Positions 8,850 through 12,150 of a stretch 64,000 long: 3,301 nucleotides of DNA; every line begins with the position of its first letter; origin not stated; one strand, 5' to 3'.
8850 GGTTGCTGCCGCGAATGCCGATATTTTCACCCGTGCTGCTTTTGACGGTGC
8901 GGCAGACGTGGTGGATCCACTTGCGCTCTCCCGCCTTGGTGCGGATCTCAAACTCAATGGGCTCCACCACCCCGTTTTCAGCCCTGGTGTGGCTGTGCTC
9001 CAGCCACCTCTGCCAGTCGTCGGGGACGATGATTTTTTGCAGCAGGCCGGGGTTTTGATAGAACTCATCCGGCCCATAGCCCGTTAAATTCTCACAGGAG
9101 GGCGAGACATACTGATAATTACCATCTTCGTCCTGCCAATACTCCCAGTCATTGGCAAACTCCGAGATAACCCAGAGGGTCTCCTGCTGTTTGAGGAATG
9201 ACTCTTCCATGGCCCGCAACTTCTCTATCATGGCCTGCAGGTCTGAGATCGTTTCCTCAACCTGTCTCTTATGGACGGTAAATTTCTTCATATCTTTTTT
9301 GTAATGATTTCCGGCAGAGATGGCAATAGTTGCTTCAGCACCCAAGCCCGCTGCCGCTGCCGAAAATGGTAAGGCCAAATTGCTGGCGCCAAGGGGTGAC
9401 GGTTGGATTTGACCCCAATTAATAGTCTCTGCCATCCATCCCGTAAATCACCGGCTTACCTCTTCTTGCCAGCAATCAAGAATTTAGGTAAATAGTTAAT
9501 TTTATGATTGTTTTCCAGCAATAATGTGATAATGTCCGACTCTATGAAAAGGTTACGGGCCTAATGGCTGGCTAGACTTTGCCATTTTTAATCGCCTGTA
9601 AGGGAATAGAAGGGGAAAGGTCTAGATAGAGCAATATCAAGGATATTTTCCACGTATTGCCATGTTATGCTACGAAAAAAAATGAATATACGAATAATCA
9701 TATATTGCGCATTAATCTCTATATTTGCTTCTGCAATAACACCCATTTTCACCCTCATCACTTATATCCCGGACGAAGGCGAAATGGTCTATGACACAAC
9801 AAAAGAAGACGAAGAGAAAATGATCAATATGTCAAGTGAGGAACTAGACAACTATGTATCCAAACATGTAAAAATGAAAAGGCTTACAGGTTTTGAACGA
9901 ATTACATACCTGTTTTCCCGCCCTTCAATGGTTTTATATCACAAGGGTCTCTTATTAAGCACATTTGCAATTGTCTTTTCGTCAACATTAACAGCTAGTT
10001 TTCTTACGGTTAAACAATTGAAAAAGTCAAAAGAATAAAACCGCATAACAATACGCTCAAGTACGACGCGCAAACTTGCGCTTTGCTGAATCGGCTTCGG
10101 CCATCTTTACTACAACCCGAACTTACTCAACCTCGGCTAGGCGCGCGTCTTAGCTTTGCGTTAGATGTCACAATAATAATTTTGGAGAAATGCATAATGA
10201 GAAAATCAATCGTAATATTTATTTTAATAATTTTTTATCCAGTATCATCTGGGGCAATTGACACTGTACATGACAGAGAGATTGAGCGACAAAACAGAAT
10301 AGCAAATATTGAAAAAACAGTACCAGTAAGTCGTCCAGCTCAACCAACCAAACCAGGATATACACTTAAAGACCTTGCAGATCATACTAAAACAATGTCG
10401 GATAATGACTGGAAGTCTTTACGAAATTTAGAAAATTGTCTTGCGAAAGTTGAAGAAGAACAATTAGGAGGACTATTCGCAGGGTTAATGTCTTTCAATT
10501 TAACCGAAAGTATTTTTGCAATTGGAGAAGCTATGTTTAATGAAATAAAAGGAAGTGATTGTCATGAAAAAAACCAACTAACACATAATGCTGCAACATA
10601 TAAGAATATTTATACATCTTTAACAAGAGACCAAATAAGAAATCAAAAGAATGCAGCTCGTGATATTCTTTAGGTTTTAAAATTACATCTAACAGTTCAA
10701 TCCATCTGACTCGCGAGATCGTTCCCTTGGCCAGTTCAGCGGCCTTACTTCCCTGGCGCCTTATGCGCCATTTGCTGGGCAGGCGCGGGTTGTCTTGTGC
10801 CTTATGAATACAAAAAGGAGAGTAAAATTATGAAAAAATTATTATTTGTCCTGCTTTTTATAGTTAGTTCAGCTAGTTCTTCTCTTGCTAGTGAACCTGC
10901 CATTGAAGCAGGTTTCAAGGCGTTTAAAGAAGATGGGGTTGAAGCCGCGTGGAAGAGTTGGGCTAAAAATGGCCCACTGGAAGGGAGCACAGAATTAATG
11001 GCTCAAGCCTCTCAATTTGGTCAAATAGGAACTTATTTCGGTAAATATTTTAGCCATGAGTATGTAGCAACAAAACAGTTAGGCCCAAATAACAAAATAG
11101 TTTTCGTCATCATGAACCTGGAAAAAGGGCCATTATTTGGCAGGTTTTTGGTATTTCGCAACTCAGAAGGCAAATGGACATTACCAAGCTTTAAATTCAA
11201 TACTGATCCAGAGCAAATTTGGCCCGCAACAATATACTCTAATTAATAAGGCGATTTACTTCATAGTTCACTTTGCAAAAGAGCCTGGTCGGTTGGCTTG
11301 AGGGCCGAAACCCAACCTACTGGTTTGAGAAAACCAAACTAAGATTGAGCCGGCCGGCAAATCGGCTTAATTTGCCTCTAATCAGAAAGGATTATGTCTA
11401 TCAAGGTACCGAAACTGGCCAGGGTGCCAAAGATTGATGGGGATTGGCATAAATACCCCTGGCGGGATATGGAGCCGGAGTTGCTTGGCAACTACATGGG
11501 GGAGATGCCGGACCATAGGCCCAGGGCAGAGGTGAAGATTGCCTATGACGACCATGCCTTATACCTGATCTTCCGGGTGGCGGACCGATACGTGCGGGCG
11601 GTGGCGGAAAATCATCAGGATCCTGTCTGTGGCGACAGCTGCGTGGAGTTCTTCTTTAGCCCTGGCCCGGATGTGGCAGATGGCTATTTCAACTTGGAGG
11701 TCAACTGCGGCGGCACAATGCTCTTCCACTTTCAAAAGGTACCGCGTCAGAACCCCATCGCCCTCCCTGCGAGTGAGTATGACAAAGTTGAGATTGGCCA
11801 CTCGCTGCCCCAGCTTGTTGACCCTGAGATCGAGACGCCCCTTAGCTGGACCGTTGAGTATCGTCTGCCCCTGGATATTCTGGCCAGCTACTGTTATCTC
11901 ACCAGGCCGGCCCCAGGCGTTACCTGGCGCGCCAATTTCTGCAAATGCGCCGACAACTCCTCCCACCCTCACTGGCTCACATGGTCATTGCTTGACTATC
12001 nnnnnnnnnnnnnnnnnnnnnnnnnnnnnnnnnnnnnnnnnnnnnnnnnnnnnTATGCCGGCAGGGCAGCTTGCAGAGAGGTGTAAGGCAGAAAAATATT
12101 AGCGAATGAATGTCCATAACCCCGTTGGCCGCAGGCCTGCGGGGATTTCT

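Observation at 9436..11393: AT-rich islet of three orphan ORFs separated by integron attC-like sites, with no integrase in the window (CALIN-like)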

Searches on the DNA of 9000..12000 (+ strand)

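Call 4: search_rna_families(source=window, start=9000, end=12000, threshold=evalue, max_evalue=10, show_alignments=3)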
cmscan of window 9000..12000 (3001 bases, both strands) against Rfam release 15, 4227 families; matches with E-value up to 10: 5.
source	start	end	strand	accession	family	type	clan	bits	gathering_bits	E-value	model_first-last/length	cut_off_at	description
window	11122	11225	-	RF02747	FtrA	Gene; sRNA;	-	21.3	134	6.8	1-111/111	no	Francisella sRNA A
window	10835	10916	+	RF00624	P9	Gene;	-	21.2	43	0.18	1-74/74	no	Pseudomonas sRNA P9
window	9572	9625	+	RF02266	XIST_intron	Gene; lncRNA;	-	19.3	70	4.7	1-68/68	no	XIST 3' intron conserved motif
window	11235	11299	-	RF01933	bxd_5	Gene; lncRNA;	-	17.2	50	0.6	1-57/57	no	Bithoraxoid conserved region 5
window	9804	9864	-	RF02172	RFPL3-AS1_2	Gene; lncRNA;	-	12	40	8.9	1-71/71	no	RFPL3 antisense RNA 1 conserved region 2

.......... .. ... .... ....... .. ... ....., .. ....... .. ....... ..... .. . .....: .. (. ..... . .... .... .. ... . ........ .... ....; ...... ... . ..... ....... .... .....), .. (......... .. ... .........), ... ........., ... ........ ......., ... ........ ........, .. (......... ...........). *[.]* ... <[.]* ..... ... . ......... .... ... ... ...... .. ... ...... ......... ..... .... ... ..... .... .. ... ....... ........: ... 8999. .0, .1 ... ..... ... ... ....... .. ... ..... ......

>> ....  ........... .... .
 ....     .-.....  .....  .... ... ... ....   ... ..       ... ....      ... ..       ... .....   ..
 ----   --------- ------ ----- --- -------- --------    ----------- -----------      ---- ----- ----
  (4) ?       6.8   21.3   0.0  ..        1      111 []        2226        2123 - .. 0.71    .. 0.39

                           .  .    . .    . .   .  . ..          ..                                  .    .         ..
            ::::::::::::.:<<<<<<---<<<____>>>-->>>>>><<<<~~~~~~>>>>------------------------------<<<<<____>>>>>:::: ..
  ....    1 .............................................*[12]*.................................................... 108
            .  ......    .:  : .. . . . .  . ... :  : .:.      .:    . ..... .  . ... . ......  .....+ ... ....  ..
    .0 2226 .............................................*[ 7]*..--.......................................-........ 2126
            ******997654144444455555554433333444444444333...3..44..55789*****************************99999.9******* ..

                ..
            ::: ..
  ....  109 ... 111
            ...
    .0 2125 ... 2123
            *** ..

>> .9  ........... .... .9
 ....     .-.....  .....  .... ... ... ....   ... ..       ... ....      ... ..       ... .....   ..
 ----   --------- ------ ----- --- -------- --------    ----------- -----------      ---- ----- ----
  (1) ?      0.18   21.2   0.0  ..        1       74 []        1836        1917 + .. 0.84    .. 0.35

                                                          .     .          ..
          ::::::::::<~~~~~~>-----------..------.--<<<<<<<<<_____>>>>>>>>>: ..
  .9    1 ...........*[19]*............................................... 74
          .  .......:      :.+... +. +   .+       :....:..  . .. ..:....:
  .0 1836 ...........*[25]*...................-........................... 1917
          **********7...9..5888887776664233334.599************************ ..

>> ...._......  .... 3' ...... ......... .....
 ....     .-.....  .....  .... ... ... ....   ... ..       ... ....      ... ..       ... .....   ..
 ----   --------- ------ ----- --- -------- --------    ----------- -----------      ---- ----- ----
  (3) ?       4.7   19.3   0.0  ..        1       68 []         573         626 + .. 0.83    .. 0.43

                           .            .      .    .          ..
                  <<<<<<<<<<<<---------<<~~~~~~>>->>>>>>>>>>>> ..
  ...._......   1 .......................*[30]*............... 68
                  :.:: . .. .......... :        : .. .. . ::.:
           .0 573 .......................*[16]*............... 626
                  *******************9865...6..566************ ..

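Call 46: search_with_rna_model(model_id=R1, source=window, start=9000, end=12000, filters=off, max_evalue=10, show_alignments=5)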
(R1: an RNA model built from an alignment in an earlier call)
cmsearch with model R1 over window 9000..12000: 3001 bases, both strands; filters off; matches with E-value up to 10: 9.
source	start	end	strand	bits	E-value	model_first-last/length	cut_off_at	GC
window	10043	10166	+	28.3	6.2e-06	1-72/72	no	0.51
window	9559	9577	+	4.3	2.9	1-72/72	no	0.58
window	9559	9577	-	4.2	3.2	1-72/72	no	0.58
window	9391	9457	-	3.6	4.4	17-56/72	no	0.49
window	9980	10015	+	3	6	1-72/72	no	0.36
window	10734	10780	-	2.4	8.3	1-72/72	no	0.62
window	9154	9195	-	2.2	9.4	1-72/72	no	0.55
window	11064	11084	+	2.1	9.8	1-72/72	no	0.43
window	9620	9631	-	2.1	10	1-72/72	no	0.42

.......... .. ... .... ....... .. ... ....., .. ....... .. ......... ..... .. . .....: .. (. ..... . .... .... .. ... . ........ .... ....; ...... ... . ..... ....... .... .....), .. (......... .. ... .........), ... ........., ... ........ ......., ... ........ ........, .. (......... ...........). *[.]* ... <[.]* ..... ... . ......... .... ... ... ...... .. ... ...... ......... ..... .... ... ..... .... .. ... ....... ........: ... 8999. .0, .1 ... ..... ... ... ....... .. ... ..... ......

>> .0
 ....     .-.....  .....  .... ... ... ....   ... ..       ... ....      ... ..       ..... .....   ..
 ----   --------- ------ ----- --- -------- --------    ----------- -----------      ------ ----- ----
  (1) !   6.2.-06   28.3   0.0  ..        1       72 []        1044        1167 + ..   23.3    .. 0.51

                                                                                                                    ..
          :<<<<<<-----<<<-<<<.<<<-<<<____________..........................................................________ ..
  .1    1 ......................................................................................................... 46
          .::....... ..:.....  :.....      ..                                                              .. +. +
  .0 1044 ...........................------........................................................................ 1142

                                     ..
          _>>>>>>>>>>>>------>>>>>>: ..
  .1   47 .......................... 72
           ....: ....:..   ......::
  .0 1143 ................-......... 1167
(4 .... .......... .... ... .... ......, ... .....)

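Call 47: search_with_rna_model(model_id=R1, source=L001, start=5000, end=11000, filters=off, max_evalue=10, show_alignments=0)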
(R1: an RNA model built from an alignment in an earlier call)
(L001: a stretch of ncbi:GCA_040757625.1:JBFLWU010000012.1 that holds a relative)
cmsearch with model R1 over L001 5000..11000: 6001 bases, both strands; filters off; matches with E-value up to 10: 12.
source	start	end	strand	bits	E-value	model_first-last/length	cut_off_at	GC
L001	7820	7960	+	19.8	0.0013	1-72/72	no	0.6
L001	6526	6629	+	15.2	0.015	1-72/72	no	0.5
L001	8765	8829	+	11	0.16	1-72/72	no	0.62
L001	6049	6189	+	9.4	0.37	1-72/72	no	0.6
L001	7666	7744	+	8.5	0.59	1-72/72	no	0.51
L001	6771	6786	-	6.7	1.6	1-72/72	no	0.56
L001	5988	6016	-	5.6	2.9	22-51/72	no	0.76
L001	7189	7244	-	4.9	4.2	1-72/72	no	0.39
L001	7666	7735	-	4.8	4.5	1-72/72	no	0.5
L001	6771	6786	+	4.3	6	1-72/72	no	0.56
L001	7221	7244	+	3.8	7.8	1-72/72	no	0.46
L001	5873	5973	+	3.8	7.8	1-72/72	no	0.53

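Call 59: search_with_rna_model(model_id=R1, sources=[L002, L003, L004, L005], filters=off, max_evalue=5)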
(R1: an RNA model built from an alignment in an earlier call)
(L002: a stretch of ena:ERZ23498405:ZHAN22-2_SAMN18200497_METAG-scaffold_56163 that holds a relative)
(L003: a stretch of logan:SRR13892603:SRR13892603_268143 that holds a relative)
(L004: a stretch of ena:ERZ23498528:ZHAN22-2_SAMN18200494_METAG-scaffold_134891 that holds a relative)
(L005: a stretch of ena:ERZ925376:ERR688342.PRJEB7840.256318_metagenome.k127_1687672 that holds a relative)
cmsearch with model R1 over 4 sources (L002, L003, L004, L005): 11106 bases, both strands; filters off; matches with E-value up to 5: 8.
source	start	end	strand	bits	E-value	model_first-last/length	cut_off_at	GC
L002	3579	3704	+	32.5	2.2e-06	1-72/72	no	0.52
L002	1639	1760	+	20.5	0.0016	1-72/72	no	0.57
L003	937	1058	+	20.5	0.0016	1-72/72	no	0.57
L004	724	845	+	20.5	0.0016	1-72/72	no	0.57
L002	543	630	+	17.4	0.0086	1-72/72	no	0.49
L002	1391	1468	+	6.5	3.4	1-72/72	no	0.38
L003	689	766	+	6.5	3.4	1-72/72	no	0.38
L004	476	553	+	6.5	3.4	1-72/72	no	0.38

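Call 62: search_with_rna_model(model_id=R1, sources=[L001, L002, L005], filters=off, max_evalue=3, make_alignment=true)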
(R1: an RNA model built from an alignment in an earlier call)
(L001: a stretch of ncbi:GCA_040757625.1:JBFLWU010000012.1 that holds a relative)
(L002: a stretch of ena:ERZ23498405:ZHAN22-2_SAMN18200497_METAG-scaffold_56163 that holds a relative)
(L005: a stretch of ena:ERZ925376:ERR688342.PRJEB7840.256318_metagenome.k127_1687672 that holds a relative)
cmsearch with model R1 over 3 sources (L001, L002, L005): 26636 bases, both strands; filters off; matches with E-value up to 3: 11.
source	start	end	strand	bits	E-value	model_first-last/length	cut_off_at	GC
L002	3579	3704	+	32.5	5.4e-06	1-72/72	no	0.52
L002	1639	1760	+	20.5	0.0037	1-72/72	no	0.57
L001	7820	7960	+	19.8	0.0056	1-72/72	no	0.6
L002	543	630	+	17.4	0.021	1-72/72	no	0.49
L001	6526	6629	+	15.2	0.068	1-72/72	no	0.5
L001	16686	16751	+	11.5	0.53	1-72/72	no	0.68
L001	8765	8829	+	11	0.69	1-72/72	no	0.62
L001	648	683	-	9.5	1.5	19-54/72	no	0.69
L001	6049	6189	+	9.4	1.6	1-72/72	no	0.6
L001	11192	11236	+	8.6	2.5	1-72/72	no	0.53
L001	7666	7744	+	8.5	2.6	1-72/72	no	0.51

Alignment A3: 11 matches aligned to the model, 221 columns, each read 5' to 3' on its own strand. Consensus structure (alignment columns), stored with it:
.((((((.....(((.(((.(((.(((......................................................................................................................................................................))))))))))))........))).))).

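Call 71: search_with_rna_model(model_id=R2, source=window, start=10670, end=10835, filters=off, max_evalue=10, show_alignments=4)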
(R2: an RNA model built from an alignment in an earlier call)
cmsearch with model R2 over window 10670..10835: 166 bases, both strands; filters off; matches with E-value up to 10: 5.
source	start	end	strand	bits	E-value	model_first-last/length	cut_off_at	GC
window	10687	10740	+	3.2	0.43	1-77/77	no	0.5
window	10734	10780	-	1.7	1.2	1-77/77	no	0.62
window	10822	10833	-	-0.2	3.8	1-77/77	no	0.17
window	10758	10784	+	-0.5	4.5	1-77/77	no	0.63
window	10687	10732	-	-1.7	9.4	1-77/77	no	0.5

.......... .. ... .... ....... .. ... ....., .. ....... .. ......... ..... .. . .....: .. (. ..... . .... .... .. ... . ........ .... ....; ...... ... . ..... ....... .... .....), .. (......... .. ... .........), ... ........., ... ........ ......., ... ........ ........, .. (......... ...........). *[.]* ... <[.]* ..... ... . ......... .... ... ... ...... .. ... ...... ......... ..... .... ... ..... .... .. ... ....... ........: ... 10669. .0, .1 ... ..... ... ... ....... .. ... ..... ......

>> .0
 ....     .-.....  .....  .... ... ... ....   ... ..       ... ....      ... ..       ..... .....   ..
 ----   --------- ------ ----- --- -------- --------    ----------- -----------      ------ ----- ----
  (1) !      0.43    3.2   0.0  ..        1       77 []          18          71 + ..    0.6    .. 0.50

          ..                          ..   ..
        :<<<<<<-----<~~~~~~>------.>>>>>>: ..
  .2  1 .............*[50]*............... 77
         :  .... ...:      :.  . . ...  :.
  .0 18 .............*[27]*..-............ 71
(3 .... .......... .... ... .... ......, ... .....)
